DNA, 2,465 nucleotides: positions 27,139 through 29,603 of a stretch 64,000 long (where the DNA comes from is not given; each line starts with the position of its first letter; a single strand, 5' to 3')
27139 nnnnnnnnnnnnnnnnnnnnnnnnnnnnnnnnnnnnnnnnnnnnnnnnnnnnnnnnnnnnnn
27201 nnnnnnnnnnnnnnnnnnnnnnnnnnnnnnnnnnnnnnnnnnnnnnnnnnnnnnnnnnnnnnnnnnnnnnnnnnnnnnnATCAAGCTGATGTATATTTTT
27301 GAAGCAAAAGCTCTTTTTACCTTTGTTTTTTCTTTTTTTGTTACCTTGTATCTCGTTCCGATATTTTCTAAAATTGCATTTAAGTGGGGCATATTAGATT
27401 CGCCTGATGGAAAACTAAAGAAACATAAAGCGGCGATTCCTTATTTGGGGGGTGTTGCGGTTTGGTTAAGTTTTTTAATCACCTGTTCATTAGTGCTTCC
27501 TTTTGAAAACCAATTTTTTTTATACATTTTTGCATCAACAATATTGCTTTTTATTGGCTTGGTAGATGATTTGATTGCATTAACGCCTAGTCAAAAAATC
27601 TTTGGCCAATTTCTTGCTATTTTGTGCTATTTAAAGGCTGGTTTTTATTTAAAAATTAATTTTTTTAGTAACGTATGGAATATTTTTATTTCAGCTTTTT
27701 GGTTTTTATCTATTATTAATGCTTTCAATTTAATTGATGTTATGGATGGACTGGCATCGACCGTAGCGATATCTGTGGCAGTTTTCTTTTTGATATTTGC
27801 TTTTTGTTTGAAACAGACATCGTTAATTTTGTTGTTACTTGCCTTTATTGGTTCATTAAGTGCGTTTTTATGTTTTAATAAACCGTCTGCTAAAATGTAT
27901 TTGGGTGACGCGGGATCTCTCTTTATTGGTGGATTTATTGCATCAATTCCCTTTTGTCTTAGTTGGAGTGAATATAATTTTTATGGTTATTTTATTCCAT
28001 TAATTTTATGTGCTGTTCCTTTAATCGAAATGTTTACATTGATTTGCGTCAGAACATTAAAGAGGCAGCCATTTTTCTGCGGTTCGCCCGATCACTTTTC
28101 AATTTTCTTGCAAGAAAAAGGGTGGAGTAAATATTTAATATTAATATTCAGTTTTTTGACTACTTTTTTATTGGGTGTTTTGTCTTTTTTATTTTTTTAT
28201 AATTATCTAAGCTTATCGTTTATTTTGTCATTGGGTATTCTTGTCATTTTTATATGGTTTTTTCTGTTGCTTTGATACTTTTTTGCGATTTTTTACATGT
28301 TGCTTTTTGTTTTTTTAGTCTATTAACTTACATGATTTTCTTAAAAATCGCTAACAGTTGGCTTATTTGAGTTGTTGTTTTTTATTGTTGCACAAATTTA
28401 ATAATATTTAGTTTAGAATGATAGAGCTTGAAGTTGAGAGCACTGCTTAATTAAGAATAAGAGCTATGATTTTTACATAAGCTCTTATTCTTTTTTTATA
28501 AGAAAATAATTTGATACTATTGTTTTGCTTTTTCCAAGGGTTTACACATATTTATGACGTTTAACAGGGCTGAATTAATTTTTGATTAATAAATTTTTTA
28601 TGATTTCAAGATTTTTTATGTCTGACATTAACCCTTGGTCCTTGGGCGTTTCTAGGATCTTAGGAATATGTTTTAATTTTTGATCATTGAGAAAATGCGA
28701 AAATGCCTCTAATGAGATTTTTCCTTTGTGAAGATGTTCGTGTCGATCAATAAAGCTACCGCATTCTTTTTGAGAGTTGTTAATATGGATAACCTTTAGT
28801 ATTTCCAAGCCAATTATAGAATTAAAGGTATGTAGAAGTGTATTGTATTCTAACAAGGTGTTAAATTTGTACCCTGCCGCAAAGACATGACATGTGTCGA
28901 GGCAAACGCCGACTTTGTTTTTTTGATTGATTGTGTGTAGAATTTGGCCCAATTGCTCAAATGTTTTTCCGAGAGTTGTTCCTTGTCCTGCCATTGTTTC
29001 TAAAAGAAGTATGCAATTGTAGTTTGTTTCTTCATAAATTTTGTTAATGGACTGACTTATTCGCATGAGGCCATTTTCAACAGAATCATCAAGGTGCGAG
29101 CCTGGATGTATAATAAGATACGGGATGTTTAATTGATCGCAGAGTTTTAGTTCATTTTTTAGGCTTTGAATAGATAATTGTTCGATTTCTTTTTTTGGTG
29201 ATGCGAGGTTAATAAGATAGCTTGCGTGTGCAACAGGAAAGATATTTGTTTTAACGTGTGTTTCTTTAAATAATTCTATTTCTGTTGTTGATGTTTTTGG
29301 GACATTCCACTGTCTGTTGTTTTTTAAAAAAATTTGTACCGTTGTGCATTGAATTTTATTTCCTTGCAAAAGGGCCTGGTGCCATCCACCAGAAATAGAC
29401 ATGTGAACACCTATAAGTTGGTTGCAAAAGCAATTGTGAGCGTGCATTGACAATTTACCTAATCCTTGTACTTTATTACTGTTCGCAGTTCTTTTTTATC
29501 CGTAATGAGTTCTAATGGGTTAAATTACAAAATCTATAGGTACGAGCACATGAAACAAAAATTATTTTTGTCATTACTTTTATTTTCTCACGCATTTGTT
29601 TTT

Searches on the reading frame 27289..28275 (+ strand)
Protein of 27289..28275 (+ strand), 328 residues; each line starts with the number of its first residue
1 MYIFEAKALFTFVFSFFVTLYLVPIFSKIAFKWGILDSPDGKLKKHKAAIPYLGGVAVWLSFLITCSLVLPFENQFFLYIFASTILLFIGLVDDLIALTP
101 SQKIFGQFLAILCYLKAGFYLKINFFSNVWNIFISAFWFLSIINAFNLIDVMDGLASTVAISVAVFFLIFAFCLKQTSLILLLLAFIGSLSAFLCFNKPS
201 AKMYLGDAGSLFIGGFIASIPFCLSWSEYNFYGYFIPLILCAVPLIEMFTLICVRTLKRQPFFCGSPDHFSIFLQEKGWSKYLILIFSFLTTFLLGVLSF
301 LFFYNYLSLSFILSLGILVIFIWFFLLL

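Call 8: search_protein_families(library=ncbifam, proteins=[window:27289-28275:+])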
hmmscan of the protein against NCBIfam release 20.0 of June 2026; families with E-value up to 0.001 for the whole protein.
window:27289-28275:+ (328 aa): 3 families
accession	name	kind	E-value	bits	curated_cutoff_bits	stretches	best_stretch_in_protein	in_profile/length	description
TIGR02380.1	ECA_wecA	exception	1.2e-23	83.9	326.05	1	12-326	4-332/346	UDP-N-acetylglucosamine--undecaprenyl-phosphate N-acetylglucosaminephosphotransferase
NF053644.1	MraY_archaea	equivalog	2.7e-18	66.4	450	2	101-247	151-298/340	pseudomurein biosynthesis MraY family phospho-N-acetylmuramoyl-pentapeptide-transferase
TIGR00445.1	mraY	equivalog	1.9e-16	60.5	192.05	1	16-300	2-315/321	phospho-N-acetylmuramoyl-pentapeptide-transferase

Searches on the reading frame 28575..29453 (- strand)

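Call 8: search_protein_families(library=ncbifam, proteins=[window:28575-29453:-])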
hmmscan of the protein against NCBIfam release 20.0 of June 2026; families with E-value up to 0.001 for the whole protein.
window:28575-29453:- (292 aa): 6 families
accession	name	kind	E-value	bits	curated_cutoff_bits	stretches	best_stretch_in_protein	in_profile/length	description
TIGR00587.1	nfo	subfamily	5.5e-86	288.3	129.65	1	13-280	2-274/279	deoxyribonuclease IV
NF002197.0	PRK01060.1-2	equivalog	5.2e-82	275.2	376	1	10-273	8-274/289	deoxyribonuclease IV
NF002199.0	PRK01060.1-4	equivalog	3.4e-76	256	315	1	12-284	2-277/282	deoxyribonuclease IV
NF002196.0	PRK01060.1-1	equivalog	7.8e-61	205.9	333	1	14-271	4-262/297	deoxyribonuclease IV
NF002198.0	PRK01060.1-3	equivalog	2.3e-35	122.5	244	1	13-282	4-248/253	deoxyribonuclease IV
NF041277.1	coba_remo_CbiR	equivalog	3.5e-05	23.4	105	1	58-258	47-224/249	cobamide remodeling phosphodiesterase CbiR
